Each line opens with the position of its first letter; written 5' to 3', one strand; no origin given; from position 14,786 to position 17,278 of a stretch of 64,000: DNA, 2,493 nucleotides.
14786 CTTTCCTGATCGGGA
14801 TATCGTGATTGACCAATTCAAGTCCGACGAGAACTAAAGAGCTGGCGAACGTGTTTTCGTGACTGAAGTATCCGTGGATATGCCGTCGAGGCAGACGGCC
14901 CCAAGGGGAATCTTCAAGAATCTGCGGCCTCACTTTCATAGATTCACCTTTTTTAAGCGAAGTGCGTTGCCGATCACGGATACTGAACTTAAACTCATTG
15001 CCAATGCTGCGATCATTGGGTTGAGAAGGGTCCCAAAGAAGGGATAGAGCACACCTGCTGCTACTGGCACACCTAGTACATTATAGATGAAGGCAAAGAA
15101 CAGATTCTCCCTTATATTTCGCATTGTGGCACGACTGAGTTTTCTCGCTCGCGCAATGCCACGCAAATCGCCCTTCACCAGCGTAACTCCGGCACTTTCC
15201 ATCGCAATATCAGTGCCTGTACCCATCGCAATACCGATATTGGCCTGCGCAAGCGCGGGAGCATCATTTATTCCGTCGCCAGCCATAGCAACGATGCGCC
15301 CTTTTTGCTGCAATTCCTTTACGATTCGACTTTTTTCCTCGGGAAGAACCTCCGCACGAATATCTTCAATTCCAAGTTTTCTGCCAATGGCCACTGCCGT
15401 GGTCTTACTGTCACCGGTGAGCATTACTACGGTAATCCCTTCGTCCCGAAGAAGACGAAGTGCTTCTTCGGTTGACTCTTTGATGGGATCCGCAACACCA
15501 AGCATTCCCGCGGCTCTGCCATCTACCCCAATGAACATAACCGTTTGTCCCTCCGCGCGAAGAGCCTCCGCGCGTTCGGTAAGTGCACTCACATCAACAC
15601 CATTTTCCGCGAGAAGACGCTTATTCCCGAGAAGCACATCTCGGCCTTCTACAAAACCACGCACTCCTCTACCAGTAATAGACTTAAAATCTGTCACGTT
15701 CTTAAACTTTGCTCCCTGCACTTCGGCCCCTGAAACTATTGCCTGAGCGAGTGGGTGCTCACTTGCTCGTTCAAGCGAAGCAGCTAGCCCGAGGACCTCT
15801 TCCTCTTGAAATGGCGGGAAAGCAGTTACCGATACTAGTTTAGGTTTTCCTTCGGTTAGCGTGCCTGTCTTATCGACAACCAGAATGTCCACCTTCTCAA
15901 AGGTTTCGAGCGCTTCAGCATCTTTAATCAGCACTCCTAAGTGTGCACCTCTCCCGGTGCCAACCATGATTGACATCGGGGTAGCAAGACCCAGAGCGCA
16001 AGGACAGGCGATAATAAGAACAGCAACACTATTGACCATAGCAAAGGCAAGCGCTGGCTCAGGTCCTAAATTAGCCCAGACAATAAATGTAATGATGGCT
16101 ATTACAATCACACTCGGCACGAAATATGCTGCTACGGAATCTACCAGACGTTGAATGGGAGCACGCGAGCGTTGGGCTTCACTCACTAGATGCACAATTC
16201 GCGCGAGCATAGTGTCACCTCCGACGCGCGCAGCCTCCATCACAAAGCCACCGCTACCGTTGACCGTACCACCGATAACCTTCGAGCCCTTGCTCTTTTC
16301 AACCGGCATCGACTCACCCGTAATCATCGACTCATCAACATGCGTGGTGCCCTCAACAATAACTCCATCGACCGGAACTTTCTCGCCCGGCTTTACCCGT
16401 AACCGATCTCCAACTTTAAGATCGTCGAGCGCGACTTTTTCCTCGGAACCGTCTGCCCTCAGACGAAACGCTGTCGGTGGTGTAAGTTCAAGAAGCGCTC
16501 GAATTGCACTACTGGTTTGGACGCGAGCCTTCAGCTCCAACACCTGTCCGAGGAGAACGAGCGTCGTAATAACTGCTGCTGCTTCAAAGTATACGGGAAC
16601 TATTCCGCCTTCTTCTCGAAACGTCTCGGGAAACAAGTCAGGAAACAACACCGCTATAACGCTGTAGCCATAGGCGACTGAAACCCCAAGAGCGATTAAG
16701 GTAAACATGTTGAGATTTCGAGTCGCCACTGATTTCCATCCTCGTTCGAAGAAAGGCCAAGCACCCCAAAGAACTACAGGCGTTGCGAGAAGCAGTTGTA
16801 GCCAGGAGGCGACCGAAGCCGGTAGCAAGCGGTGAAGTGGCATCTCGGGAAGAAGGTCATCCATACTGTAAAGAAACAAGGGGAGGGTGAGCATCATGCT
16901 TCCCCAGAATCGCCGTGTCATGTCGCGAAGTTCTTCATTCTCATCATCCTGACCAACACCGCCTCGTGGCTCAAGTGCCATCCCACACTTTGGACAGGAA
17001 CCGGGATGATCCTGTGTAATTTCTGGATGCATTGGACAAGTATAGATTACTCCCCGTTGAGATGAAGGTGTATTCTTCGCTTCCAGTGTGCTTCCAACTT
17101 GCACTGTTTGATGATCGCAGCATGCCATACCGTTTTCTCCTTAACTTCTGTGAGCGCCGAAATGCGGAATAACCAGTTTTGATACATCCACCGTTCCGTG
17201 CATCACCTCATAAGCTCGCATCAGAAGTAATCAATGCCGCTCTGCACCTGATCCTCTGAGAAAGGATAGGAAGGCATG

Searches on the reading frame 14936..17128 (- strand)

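Call 80: search_protein_families(library=pfam, proteins=[window:14936-17128:-], max_evalue=0.00001)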
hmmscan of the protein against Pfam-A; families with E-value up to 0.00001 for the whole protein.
window:14936-17128:- (730 aa): 4 families
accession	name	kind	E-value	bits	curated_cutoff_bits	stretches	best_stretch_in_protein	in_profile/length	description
PF00122.25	E1-E2_ATPase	-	8.6e-61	205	28.1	1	214-396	1-180/181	E1-E2 ATPase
PF00702.32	Hydrolase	-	6.8e-34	118.4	26.4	1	414-630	2-191/191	haloacid dehalogenase-like hydrolase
PF19335.5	HMBD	-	2.4e-15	56.6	23.6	1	29-54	2-27/28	Heavy metal binding domain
PF08282.18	Hydrolase_3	-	6.9e-07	29.7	20.9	0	602-660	195-253/255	haloacid dehalogenase-like hydrolase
